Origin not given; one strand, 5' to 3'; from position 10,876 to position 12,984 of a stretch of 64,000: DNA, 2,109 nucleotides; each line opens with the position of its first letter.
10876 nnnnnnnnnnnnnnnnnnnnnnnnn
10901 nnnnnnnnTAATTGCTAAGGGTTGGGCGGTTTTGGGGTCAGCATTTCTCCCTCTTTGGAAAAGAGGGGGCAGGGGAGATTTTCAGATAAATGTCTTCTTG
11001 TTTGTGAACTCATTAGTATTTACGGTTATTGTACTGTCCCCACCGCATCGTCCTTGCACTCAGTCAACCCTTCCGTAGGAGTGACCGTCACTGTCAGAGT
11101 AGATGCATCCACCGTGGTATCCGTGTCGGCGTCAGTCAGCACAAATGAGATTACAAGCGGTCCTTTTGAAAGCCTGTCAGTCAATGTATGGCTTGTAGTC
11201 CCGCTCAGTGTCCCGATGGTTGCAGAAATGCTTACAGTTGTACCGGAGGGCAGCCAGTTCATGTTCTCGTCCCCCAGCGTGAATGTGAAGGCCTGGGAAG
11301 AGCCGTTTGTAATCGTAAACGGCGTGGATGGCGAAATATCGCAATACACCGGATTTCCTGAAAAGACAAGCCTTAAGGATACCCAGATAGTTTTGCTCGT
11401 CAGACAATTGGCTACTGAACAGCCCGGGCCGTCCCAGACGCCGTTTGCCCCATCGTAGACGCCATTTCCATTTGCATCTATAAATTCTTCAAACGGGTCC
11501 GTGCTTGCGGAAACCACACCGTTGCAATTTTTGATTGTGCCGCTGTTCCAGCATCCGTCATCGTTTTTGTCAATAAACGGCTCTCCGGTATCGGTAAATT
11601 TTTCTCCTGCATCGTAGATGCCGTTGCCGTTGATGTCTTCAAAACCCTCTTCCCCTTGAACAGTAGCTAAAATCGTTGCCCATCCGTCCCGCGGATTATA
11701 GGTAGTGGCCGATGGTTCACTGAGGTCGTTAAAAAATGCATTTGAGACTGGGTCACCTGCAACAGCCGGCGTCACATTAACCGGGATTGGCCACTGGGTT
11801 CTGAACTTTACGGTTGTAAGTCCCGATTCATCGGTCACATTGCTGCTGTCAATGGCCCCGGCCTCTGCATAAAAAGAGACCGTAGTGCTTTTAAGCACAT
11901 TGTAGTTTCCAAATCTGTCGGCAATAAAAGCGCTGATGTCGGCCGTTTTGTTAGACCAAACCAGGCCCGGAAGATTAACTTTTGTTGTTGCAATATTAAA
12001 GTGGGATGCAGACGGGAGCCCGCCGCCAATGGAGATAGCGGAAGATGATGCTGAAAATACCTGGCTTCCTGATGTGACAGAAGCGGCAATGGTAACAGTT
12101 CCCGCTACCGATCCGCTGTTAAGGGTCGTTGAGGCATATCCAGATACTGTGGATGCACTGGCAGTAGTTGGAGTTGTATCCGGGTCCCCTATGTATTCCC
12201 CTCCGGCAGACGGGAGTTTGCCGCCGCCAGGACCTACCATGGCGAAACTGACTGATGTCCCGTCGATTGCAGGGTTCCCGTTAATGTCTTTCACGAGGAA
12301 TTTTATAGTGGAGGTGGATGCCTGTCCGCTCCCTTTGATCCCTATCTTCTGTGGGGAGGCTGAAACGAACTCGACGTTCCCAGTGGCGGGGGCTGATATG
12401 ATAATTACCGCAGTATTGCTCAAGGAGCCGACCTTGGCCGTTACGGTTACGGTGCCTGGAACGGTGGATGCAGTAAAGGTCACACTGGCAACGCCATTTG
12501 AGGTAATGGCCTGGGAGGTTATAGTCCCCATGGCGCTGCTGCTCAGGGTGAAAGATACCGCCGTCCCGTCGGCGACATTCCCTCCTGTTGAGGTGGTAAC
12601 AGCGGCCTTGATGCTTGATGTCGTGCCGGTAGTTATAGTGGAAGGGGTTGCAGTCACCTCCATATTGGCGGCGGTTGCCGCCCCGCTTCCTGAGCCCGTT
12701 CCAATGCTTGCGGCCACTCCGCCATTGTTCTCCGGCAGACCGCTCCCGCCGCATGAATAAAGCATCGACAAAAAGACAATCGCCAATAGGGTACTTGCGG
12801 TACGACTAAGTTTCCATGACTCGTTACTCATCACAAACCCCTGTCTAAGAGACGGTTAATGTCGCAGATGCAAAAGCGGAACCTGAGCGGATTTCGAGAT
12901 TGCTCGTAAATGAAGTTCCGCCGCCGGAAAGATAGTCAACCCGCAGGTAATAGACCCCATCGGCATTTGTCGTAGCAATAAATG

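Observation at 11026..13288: Two paralogous operons, each a small Ig-like lipoprotein followed by a 600-aa Big-domain lipoprotein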

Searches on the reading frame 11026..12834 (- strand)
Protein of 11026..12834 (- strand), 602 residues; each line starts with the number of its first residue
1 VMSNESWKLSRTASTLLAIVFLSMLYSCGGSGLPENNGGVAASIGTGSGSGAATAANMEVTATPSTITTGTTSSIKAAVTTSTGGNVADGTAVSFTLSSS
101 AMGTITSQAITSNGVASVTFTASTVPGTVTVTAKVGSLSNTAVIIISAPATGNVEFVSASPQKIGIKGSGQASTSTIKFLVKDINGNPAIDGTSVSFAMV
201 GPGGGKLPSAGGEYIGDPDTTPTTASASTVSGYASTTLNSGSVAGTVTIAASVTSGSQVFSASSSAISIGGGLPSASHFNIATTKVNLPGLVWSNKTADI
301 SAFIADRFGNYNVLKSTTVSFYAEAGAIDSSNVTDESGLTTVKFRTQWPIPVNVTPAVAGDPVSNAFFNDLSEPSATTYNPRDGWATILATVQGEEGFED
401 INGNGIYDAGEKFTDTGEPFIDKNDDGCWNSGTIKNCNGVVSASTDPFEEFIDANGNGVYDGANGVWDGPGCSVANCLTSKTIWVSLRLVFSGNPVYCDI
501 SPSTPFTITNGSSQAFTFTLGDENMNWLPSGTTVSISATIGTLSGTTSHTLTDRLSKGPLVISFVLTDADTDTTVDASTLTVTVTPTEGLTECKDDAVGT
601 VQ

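Call 5: search_protein_families(library=pfam, proteins=[window:11026-12834:-], max_evalue=1)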
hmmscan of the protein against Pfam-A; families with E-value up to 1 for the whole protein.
window:11026-12834:- (602 aa): 4 families
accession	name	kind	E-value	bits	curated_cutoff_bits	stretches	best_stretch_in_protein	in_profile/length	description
PF02369.22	Big_1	-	1e-10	42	34.9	3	296-363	17-85/93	Bacterial Ig-like domain (group 1)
PF09134.16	Invasin_D3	-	2.4e-08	34.8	33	4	56-142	3-91/98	Invasin, domain 3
PF06240.19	COXG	-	0.0025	18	22.2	1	129-216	41-121/140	Carbon monoxide dehydrogenase subunit G (CoxG)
PF18565.7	Glyco_hydro2_C5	-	0.015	15.6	32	0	173-253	16-94/103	Glycoside hydrolase family 2 C-terminal domain 5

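Call 11: search_protein_families(library=ncbifam, proteins=[window:11026-12834:-], max_evalue=0.01)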
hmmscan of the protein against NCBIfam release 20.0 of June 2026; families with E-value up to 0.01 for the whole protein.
window:11026-12834:- (602 aa): 0 families

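Call 12: find_homologous_proteins(query=window:11026-12834:-)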
Query window:11026-12834:- (602 aa): 478 proteins with E <= 0.001 among 8000 candidates; the best 120 are listed.
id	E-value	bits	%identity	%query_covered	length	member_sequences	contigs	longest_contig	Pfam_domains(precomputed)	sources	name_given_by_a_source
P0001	0.0e+0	1272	100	100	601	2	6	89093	PF02369.23,PF09134.17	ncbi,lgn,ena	ncbi:MAG: hypothetical protein AABY54_01745 [Deltaproteobacteria bacterium]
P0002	0.0e+0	1160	91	100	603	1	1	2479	PF02369.23,PF09134.17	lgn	-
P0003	0.0e+0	1156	91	100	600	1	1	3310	PF02369.23,PF09134.17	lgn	-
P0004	8.3e-226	769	62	100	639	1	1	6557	PF02369.23,PF09134.17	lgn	-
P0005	3.3e-222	757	64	88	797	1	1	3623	PF02369.23,PF18565.8,PF09134.17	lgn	-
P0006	6.3e-200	684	61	90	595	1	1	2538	PF02369.23,PF09134.17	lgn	-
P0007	2.6e-197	675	58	89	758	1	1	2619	PF02369.23,PF18565.8,PF13115.12,PF09134.17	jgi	jgi:hypothetical protein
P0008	2.7e-196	672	62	90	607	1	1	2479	PF02369.23,PF09134.17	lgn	-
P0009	1.2e-195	670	59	91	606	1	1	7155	PF09134.17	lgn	-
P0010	2.2e-194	665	60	98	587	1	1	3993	PF02369.23,PF09134.17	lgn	-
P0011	1.6e-193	663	58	98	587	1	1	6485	PF02369.23,PF09134.17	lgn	-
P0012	2.8e-193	662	60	99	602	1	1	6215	PF02369.23,PF09134.17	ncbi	-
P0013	4.0e-193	661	60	98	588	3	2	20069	PF02369.23,PF09134.17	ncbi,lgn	-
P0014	8.7e-192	657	61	91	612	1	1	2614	PF02369.23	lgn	-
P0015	8.1e-191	654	58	97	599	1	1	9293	PF02369.23,PF18565.8,PF09134.17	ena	-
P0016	1.6e-190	653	61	91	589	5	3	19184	PF02369.23,PF09134.17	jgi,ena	-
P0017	1.2e-187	643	58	90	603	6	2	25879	PF09134.17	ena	-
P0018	7.1e-187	641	56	88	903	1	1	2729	PF02369.23,PF05345.19,PF18565.8,PF09134.17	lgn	-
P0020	9.3e-180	617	56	92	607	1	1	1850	PF02369.23,PF09134.17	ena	-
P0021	2.6e-179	616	63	83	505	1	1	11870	PF02369.23,PF09134.17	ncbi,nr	ncbi:MAG: hypothetical protein HY786_02670 [Deltaproteobacteria bacterium]|nr:hypothetical protein [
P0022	4.7e-179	615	53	92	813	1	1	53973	PF02369.23,PF18565.8,PF09134.17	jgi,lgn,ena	-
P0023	2.9e-177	609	61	91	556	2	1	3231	PF02369.23,PF09134.17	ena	-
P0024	5.8e-176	605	56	93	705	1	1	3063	PF05345.19,PF18565.8,PF09134.17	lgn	-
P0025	3.7e-174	599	57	89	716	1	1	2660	PF02369.23,PF05345.19,PF18565.8,PF09134.17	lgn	-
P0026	4.1e-171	589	55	91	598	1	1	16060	PF02369.23,PF18565.8,PF09134.17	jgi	jgi:adhesin/invasin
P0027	3.8e-169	582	57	92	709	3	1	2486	PF13205.13,PF02369.23,PF09134.17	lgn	-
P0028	1.3e-168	580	57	91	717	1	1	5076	PF13205.13,PF02369.23,PF09134.17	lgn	-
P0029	6.2e-168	578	56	99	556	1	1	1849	PF02369.23,PF09134.17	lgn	-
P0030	3.4e-167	576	56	90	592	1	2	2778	PF09134.17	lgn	-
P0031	1.8e-163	563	55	92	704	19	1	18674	PF13205.13,PF02369.23,PF09134.17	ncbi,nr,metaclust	ncbi:MAG: hypothetical protein A2Y48_04115 [Nitrospirae bacterium RIFCSPLOW2_12_42_9]|nr:MAG: hypoth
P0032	5.1e-163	562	56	85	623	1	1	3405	PF09134.17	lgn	-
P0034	3.5e-158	546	51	86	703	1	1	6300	PF02369.23,PF18565.8,PF09134.17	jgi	jgi:hypothetical protein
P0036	1.3e-154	534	49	89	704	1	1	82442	PF02369.23,PF18565.8,PF09134.17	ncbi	-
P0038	2.0e-153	530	50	90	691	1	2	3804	PF02369.23,PF13115.12,PF09134.17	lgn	-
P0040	4.2e-151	523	52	95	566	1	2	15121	PF02369.23,PF18565.8,PF09134.17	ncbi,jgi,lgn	jgi:hypothetical protein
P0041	8.7e-151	522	50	94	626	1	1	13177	PF02369.23,PF18565.8,PF09134.17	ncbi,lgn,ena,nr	ncbi:MAG TPA: hypothetical protein ENJ37_08765 [Deltaproteobacteria bacterium]|nr:hypothetical prote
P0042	9.2e-151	521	50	98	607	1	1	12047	PF09134.17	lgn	-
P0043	1.4e-150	521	50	95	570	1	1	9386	PF02369.23,PF09134.17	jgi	jgi:hypothetical protein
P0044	2.1e-150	520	53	85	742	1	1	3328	PF02369.23,PF05345.19,PF09134.17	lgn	-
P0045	1.2e-149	518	49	95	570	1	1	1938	PF02369.23,PF09134.17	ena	-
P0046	1.9e-149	517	53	91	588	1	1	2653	PF02369.23,PF09134.17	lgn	-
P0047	2.4e-149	517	55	82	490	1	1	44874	PF18565.8,PF09134.17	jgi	jgi:adhesin/invasin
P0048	4.7e-148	512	54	88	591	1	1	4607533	PF09134.17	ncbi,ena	-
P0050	2.6e-147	510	47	85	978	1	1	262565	PF02369.23,PF18565.8,PF13115.12,PF09134.17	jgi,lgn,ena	-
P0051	7.3e-147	509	51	89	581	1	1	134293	PF18565.8,PF09134.17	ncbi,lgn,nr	ncbi:MAG: hypothetical protein HY808_06770 [Nitrospirae bacterium]|nr:hypothetical protein [Nitrospi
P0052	8.2e-146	505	51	95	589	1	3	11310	PF09134.17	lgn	-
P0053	1.4e-145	504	51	89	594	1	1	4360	PF09134.17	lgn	-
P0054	3.2e-145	503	48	96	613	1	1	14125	PF02369.23,PF09134.17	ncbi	-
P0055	3.8e-145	503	52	89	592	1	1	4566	PF09134.17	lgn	-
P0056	1.1e-144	501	49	92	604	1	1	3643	PF02369.23,PF18565.8,PF09134.17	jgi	jgi:hypothetical protein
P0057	1.2e-144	501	51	88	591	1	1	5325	PF09134.17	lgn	-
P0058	2.0e-143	497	52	87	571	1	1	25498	PF09134.17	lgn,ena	-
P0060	2.6e-141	490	50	89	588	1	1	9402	PF18565.8,PF09134.17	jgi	jgi:hypothetical protein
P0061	8.4e-141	489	52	91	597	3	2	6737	PF02369.23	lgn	-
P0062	1.9e-140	487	48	87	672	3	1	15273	PF02369.23,PF18565.8,PF09134.17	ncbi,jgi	-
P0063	1.5e-139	484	50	94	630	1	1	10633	PF02369.23,PF09134.17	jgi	jgi:hypothetical protein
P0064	7.3e-139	482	50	88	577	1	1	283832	PF02369.23,PF09134.17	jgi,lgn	jgi:adhesin/invasin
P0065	4.0e-138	480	51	91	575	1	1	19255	PF18565.8,PF09134.17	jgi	jgi:adhesin/invasin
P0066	5.1e-138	479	49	98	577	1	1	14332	PF02369.23,PF09134.17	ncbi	-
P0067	8.2e-136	472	47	95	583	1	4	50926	PF18565.8,PF09134.17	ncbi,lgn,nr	ncbi:MAG: hypothetical protein HZB61_02700 [Nitrospirae bacterium]|nr:hypothetical protein [Nitrospi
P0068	9.3e-136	472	50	91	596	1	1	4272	PF02369.23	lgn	-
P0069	1.8e-135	471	50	85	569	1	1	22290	PF02369.23,PF09134.17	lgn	-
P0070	2.9e-135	470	48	91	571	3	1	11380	PF02369.23,PF09134.17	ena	-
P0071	3.6e-135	470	53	87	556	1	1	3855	PF09134.17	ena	-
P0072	8.2e-135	469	49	91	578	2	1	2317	PF02369.23,PF09134.17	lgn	-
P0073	1.2e-134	468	51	85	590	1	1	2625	PF02369.23,PF18565.8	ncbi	-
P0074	1.3e-134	468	48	88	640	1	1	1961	PF09134.17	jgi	jgi:adhesin/invasin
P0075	9.2e-134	465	47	98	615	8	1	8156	PF02369.23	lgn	-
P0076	4.6e-131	456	49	83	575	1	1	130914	PF02369.23,PF09134.17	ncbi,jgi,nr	ncbi:MAG: hypothetical protein GXO94_03795 [Nitrospirae bacterium]|nr:hypothetical protein [Nitrospi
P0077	6.7e-131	456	47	91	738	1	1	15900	PF02369.23,PF09134.17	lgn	-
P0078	3.6e-130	453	50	87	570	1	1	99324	PF02369.23,PF09134.17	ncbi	-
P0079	1.6e-129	451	49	88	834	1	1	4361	PF02369.23,PF09134.17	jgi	jgi:hypothetical protein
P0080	2.3e-129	451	49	89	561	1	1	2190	PF02369.23,PF09134.17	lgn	-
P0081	2.5e-129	451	42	84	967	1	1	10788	PF02369.23,PF09134.17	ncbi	-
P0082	6.6e-129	449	45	85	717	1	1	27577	PF18565.8,PF09134.17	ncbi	-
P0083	6.6e-129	449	48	85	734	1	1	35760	PF02369.23,PF09134.17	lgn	-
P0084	2.0e-128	448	49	86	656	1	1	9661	PF02369.23,PF18565.8,PF09134.17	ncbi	ncbi:hypothetical protein MNBD_NITROSPIRAE03-758, partial [hydrothermal vent metagenome]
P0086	2.8e-127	444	48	91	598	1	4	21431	PF02369.23,PF18565.8,PF09134.17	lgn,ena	-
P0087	6.1e-127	443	46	83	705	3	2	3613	PF02369.23,PF18565.8,PF09134.17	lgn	-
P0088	8.7e-127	442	49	85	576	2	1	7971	PF02369.23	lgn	-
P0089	5.9e-126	440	50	85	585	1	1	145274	PF02369.23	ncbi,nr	ncbi:MAG: hypothetical protein VST71_09635 [Nitrospirota bacterium]|nr:hypothetical protein [Nitrosp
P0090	3.1e-125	437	47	98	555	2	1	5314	PF02369.23,PF18565.8,PF09134.17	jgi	-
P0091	1.6e-124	435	49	85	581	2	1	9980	PF02369.23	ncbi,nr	ncbi:hypothetical protein BMS3Bbin07_00849 [bacterium BMS3Bbin07]|nr:hypothetical protein BMS3Bbin07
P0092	2.3e-124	434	47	83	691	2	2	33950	PF02369.23,PF18565.8,PF09134.17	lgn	-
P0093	8.6e-124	432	45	85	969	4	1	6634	PF02369.23,PF09134.17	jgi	-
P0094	1.0e-123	432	50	88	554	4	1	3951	PF02369.23,PF09134.17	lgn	-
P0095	1.0e-123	432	44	85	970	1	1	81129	PF02369.23,PF09134.17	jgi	jgi:hypothetical protein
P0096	1.8e-123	431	47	88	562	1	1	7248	PF02369.23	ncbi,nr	ncbi:MAG: hypothetical protein VST72_08320 [Nitrospirota bacterium]|nr:hypothetical protein [Nitrosp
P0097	7.1e-122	426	42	86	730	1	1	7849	PF02369.23,PF18565.8,PF09134.17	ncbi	-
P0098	4.0e-121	424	44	87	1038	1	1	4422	PF02369.23,PF05345.19,PF18565.8,PF13115.12,PF09134.17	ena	-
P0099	4.7e-121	423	48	83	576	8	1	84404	PF02369.23,PF18565.8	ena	-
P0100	9.8e-121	422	47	89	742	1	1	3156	PF02369.23,PF09134.17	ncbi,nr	ncbi:hypothetical protein M1N77_04835 [Thermodesulfovibrionales bacterium]|nr:hypothetical protein [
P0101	1.1e-120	422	47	86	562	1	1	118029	PF09134.17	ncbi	-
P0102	1.5e-119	418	46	89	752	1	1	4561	PF02369.23,PF09134.17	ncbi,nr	ncbi:hypothetical protein M1N00_03215 [Thermodesulfovibrionales bacterium]|nr:hypothetical protein [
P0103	2.5e-119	418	45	88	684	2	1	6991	PF02369.23,PF18565.8,PF09134.17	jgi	-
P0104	5.7e-118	413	44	91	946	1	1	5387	PF02369.23,PF18565.8,PF09134.17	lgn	-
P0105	6.9e-118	413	45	86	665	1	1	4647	PF09134.17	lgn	-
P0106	8.7e-118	413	43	88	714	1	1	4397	PF09134.17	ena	-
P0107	1.7e-117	412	46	82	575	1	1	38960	PF09134.17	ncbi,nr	ncbi:MAG: hypothetical protein HZC49_01945 [Nitrospirae bacterium]|nr:hypothetical protein [Nitrospi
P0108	1.9e-117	411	43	85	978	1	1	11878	PF02369.23,PF13115.12,PF09134.17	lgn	-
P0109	5.0e-117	410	42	88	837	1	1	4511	PF02369.23,PF09134.17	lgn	-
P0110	8.7e-117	409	45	86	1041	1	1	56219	PF02369.23,PF05345.19,PF18565.8,PF13115.12,PF09134.17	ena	-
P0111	1.4e-116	409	47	85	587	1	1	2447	PF02369.23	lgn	-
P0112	3.6e-116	407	43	84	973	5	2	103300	PF02369.23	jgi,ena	-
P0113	7.0e-116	406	42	53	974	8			PF02369.23,PF18565.8,PF09134.17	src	-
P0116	1.6e-114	402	49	36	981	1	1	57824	PF02369.23,PF09134.17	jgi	jgi:hypothetical protein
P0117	4.7e-114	400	45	98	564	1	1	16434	PF02369.23,PF18565.8,PF09134.17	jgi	jgi:hypothetical protein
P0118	4.0e-113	397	50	74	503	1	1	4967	PF02369.23,PF09134.17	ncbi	-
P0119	8.5e-113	396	52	72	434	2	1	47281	PF09134.17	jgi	jgi:adhesin/invasin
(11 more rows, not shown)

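Call 14: find_encoding_contigs(protein=P0048, flank=10000, max_places=3)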
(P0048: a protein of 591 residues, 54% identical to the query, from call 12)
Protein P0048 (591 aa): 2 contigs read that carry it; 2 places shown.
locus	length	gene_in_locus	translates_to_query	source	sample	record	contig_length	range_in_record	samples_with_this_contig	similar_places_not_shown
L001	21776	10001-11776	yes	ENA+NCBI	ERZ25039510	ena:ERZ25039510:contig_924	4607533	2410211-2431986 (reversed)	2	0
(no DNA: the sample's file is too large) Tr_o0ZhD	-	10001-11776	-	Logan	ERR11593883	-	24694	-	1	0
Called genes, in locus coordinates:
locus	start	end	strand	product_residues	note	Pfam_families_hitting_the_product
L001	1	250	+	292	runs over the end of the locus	PF03668:RapZ-like_N, PF22740:PapZ_C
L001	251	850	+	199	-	PF02441:Flavoprotein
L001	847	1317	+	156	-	-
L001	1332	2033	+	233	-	-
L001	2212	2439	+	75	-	PF00376:MerR (faint)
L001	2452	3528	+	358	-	PF11104:PilM_2, PF05134:T2SSL (weak), PF14450:FtsA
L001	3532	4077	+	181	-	PF05137:PilN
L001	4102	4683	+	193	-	PF04350:PilO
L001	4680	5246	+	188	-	PF04351:PilP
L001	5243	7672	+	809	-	PF11741:AMIN, PF21305:type_II_gspD_N0, PF07660:STN, PF03958:Secretin_N, PF00263:Secretin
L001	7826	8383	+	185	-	PF13238:AAA_18, PF13671:AAA_33 (weak), PF01202:SKI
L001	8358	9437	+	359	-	PF13685:Fe-ADH_2, PF01761:DHQ_synthase, PF24621:DHQS_C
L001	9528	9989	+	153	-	-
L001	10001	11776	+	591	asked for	PF09134:Invasin_D3 (faint)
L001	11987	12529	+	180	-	PF04191:PEMT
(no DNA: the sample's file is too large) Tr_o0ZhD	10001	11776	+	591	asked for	PF09134:Invasin_D3 (faint)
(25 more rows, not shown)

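Call 15: find_encoding_contigs(protein=P0064, flank=10000, max_places=3)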
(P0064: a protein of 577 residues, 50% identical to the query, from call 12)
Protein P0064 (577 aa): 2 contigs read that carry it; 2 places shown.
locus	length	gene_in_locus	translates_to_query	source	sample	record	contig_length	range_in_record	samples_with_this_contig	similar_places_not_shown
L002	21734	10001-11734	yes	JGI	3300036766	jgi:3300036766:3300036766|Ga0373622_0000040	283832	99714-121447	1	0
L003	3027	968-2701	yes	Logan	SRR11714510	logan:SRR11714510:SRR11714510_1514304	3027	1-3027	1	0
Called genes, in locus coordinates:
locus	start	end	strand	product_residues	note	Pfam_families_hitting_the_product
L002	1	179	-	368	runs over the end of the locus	PF00712:DNA_pol3_beta, PF02767:DNA_pol3_beta_2, PF02768:DNA_pol3_beta_3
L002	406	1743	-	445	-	PF11638:DnaA_N, PF01695:IstB_IS21, PF00308:Bac_DnaA, PF00004:AAA (weak), PF22688:Hda_lid (weak), PF08299:Bac_DnaA_C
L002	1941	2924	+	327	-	PF00535:Glycos_transf_2, PF10111:Glyco_tranf_2_2, PF13641:Glyco_tranf_2_3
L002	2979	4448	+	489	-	PF02310:B12-binding, PF04055:Radical_SAM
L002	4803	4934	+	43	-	-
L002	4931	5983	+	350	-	PF11104:PilM_2, PF05134:T2SSL (weak), PF14450:FtsA (weak)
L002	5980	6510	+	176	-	PF05137:PilN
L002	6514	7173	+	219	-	PF04350:PilO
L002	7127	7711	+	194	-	PF04351:PilP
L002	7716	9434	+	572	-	PF21305:type_II_gspD_N0 (weak), PF07660:STN, PF03958:Secretin_N, PF00263:Secretin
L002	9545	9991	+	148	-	-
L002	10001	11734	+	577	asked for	PF02369:Big_1 (faint), PF09134:Invasin_D3 (weak)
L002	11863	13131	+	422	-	PF01264:Chorismate_synt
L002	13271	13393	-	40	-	-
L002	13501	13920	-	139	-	PF01894:YjbQ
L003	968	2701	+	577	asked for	PF02369:Big_1 (faint), PF09134:Invasin_D3 (weak)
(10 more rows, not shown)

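Call 16: find_encoding_contigs(protein=P0050, flank=10000, max_places=2)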
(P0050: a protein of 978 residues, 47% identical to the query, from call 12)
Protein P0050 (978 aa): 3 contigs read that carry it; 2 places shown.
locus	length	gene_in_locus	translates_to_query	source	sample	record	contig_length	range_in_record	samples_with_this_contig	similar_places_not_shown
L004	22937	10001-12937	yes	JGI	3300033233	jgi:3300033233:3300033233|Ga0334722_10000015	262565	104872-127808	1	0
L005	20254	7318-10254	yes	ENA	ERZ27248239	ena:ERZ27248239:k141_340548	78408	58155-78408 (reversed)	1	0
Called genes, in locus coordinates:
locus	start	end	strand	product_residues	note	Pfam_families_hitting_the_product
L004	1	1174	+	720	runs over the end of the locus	PF13510:Fer2_4, PF10588:NADH-G_4Fe-4S_3, PF12837:Fer4_6 (weak), PF12838:Fer4_7, PF14697:Fer4_21, PF22117:Fer4_Nqo3, PF04879:Molybdop_Fe4S4, PF00384:Molybdopterin, +3 more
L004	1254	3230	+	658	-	PF03063:Prismane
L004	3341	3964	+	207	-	PF03006:HlyIII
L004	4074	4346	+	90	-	PF13411:MerR_1, PF00376:MerR (weak)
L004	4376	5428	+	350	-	PF11104:PilM_2, PF05134:T2SSL (weak), PF14450:FtsA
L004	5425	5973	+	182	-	PF05137:PilN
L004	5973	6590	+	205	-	PF04350:PilO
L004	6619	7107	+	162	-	PF04351:PilP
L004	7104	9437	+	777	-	PF11741:AMIN, PF21305:type_II_gspD_N0 (weak), PF03958:Secretin_N, PF00263:Secretin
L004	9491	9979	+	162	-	-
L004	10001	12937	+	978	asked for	PF13115:YtkA (faint), PF18565:Glyco_hydro2_C5 (faint), PF09134:Invasin_D3, PF02369:Big_1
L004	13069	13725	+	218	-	-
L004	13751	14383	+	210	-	-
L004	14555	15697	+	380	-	PF00226:DnaJ, PF01556:DnaJ_C, PF00684:DnaJ_CXXCXGXG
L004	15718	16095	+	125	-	PF00376:MerR, PF13411:MerR_1, PF13591:MerR_2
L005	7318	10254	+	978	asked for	PF13115:YtkA (faint), PF18565:Glyco_hydro2_C5 (faint), PF09134:Invasin_D3, PF02369:Big_1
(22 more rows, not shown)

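Call 17: find_encoding_contigs(protein=P0089, flank=10000, max_places=2)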
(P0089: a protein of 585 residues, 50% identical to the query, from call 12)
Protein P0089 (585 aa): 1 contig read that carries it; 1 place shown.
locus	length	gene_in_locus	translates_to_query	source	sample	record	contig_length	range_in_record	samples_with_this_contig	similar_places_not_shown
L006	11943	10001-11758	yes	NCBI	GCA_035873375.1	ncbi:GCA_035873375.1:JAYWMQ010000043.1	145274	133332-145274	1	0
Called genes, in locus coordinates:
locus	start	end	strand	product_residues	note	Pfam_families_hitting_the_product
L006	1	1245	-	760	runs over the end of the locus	PF04760:IF2_N, PF00009:GTP_EFTU, PF00025:Arf (weak), PF00071:Ras, PF01926:MMR_HSR1, PF22042:EF-G_D2, PF11987:IF-2, PF03144:GTP_EFTU_D2 (weak)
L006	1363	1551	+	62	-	PF00830:Ribosomal_L28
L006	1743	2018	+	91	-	PF04456:DUF503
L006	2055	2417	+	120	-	PF02033:RBFA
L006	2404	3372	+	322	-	PF01368:DHH, PF02272:DHHA1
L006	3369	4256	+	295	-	PF01509:TruB_N, PF16198:TruB_C_2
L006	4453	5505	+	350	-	PF11104:PilM_2, PF05134:T2SSL (weak), PF14450:FtsA, PF06723:MreB_Mbl (weak)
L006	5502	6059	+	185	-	PF05137:PilN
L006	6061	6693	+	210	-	PF04350:PilO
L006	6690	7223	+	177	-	PF04351:PilP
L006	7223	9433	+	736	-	PF11741:AMIN (faint), PF21305:type_II_gspD_N0 (weak), PF07660:STN, PF03958:Secretin_N, PF00263:Secretin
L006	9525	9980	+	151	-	-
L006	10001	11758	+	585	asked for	PF02369:Big_1 (weak)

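Call 18: find_encoding_contigs(protein=P0112, flank=10000, max_places=2)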
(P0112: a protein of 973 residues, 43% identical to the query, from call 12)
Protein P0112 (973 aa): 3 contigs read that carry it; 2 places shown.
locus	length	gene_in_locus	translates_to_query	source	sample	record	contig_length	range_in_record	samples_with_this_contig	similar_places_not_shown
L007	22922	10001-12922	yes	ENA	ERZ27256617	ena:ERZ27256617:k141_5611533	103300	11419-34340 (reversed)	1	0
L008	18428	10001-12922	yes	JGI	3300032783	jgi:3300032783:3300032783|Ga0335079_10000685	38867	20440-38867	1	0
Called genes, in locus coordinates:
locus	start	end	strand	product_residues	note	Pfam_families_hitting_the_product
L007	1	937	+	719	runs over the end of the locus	PF13510:Fer2_4, PF10588:NADH-G_4Fe-4S_3, PF12837:Fer4_6 (weak), PF12838:Fer4_7, PF13187:Fer4_9 (weak), PF14697:Fer4_21, PF04879:Molybdop_Fe4S4, PF00384:Molybdopterin, +3 more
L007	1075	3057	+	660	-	PF03063:Prismane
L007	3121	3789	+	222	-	PF03006:HlyIII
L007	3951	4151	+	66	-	PF00376:MerR (weak), PF13411:MerR_1 (weak)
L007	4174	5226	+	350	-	PF11104:PilM_2, PF05134:T2SSL (weak), PF14450:FtsA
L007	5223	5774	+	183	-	PF05137:PilN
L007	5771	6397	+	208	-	PF04350:PilO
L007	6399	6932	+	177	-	PF04351:PilP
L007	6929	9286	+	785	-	PF11741:AMIN, PF07660:STN, PF21305:type_II_gspD_N0 (weak), PF03958:Secretin_N, PF00263:Secretin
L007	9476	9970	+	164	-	-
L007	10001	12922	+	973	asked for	PF02369:Big_1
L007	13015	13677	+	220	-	-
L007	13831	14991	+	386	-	PF00226:DnaJ, PF01556:DnaJ_C, PF15777:Anti-TRAP (faint), PF00684:DnaJ_CXXCXGXG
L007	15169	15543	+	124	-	PF00376:MerR, PF13411:MerR_1, PF13591:MerR_2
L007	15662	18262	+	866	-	PF02861:Clp_N, PF23569:NBD_SMAX1, PF00004:AAA, PF17871:AAA_lid_9, PF00004:AAA, PF07724:AAA_2, PF07728:AAA_5, PF10431:ClpB_D2-small, +10 more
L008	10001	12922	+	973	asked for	PF02369:Big_1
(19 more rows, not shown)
